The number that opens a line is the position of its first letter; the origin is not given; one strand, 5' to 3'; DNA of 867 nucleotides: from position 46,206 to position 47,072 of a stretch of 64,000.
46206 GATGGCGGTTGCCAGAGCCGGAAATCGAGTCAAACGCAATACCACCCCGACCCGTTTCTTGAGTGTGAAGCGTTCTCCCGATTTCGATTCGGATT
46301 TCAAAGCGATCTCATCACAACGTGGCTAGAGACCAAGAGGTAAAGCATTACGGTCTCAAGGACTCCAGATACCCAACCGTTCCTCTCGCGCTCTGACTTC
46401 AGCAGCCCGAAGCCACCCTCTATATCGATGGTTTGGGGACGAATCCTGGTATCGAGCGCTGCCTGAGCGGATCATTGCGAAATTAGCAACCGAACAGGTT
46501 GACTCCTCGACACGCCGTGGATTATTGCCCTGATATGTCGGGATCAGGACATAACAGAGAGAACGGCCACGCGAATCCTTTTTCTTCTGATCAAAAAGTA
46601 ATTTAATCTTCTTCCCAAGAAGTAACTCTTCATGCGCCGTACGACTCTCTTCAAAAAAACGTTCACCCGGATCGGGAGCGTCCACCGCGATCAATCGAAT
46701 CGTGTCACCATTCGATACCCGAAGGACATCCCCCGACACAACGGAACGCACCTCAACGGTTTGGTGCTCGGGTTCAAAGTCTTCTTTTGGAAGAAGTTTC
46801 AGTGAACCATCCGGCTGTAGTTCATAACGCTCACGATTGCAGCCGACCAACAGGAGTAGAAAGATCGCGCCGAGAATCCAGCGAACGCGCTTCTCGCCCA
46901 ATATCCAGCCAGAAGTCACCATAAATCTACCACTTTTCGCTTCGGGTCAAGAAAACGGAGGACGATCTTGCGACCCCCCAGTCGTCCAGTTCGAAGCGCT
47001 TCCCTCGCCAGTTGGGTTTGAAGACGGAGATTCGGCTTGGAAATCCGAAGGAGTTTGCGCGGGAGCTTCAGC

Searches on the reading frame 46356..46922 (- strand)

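Call 14: search_protein_families(library=pfam, proteins=[window:46356-46922:-], max_evalue=0.001)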
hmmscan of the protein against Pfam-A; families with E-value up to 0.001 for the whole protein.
window:46356-46922:- (188 aa): 1 family
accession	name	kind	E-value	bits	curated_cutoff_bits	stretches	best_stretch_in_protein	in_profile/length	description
PF00565.23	SNase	-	4.1e-12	46.9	21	1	74-187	1-106/107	Staphylococcal nuclease homologue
